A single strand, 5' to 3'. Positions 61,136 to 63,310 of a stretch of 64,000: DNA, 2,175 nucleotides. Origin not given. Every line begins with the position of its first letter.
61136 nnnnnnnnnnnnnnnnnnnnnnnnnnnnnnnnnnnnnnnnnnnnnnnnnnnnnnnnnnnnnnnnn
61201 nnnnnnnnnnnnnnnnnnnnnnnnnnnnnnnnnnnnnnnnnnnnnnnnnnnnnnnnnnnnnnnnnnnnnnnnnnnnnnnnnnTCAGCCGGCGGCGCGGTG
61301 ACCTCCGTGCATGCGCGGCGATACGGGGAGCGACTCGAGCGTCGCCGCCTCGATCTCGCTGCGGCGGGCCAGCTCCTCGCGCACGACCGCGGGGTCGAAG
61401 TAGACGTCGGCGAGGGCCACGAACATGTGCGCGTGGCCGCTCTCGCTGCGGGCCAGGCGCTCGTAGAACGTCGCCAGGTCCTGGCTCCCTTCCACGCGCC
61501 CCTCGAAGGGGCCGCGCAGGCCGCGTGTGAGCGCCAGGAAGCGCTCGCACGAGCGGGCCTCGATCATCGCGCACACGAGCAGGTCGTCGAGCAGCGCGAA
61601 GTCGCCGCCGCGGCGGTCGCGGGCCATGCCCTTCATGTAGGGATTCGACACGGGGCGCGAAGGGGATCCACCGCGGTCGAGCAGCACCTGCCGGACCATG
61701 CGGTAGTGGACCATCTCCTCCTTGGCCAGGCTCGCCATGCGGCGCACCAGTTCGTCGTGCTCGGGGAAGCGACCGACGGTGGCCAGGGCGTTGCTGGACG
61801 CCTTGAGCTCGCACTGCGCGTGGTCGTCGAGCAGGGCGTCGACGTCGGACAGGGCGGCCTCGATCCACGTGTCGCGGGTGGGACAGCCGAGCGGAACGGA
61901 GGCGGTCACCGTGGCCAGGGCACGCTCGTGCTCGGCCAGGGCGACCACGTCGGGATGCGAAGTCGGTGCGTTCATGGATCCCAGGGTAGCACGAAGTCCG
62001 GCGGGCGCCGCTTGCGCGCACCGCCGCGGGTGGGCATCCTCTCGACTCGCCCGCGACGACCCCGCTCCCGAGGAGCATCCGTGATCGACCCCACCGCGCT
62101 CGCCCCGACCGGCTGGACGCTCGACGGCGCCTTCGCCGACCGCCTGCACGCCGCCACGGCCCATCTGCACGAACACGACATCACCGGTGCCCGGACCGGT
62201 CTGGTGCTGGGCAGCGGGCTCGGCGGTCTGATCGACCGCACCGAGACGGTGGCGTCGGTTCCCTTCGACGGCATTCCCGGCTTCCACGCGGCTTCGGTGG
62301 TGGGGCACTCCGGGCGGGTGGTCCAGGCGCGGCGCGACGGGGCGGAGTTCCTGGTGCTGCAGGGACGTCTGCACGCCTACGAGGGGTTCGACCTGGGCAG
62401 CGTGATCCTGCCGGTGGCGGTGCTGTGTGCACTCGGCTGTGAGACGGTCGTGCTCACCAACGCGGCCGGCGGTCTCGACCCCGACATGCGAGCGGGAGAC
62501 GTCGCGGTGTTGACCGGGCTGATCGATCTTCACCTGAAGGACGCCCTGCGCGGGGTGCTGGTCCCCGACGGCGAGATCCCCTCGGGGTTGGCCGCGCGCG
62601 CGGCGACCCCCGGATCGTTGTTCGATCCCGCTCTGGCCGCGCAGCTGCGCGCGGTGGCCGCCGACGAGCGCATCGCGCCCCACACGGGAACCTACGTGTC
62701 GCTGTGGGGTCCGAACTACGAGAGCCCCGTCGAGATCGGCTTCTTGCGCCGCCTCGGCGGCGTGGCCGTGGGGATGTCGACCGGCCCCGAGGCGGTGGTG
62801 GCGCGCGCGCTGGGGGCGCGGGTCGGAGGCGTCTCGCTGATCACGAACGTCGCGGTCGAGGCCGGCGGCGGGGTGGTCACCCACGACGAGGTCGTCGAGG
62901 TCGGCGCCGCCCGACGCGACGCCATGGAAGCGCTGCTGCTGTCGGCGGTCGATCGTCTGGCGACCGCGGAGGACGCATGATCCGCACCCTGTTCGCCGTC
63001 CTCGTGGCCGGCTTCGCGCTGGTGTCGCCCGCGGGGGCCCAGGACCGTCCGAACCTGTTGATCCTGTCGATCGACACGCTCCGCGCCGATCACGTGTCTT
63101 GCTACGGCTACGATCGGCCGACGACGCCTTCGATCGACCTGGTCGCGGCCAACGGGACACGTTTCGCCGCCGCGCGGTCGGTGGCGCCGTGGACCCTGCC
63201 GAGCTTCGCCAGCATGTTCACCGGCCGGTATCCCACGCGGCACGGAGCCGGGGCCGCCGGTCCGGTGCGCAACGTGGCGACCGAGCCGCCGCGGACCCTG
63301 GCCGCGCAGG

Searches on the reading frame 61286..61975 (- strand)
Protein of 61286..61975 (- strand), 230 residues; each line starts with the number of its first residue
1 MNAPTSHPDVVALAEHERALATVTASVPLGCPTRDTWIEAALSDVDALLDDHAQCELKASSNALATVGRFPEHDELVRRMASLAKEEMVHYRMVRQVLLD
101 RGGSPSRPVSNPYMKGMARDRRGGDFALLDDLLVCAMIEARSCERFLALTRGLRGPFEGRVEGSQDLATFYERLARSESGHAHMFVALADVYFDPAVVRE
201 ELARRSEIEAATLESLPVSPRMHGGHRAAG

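Call 46: find_encoding_contigs(protein=window:61286-61975:-, flank=10000, max_places=4)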
Protein seq(230 aa) (230 aa): 1 contig read that carries it; 1 place shown.
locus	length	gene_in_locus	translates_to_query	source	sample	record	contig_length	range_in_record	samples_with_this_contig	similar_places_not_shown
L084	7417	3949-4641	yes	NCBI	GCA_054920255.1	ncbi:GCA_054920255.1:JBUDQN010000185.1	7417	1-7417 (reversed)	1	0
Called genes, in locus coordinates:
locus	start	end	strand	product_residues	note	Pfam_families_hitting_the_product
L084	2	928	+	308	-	?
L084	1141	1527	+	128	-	PF00072:Response_reg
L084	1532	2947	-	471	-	PF00884:Sulfatase, PF01663:Phosphodiest, PF16347:SGSH_C (weak)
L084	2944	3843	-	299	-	PF01048:PNP_UDP_1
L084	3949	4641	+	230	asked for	PF06175:MiaE, PF02915:Rubrerythrin (faint)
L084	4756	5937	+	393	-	PF02771:Acyl-CoA_dh_N, PF02770:Acyl-CoA_dh_M, PF00441:Acyl-CoA_dh_1, PF08028:Acyl-CoA_dh_2 (weak)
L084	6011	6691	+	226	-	PF04391:DUF533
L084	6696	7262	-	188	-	-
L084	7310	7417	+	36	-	?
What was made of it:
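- Tried and rejected: The same-species MAG contig L084 adds only about 1.9 kb, carrying a sulfatase and a response regulator (call 46).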

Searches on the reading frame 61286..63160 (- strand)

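Call 17: search_protein_families(library=pfam, proteins=[window:61286-63160:-])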
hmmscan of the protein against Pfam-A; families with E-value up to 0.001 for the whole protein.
window:61286-63160:- (625 aa): 2 families
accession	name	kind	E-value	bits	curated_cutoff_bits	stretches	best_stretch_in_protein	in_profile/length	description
PF06175.17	MiaE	-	8e-40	137.2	27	1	424-618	10-198/199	tRNA-(MS[2]IO[6]A)-hydroxylase (MiaE)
PF02915.23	Rubrerythrin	-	0.00018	22.3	22.8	0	557-595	26-64/137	Rubrerythrin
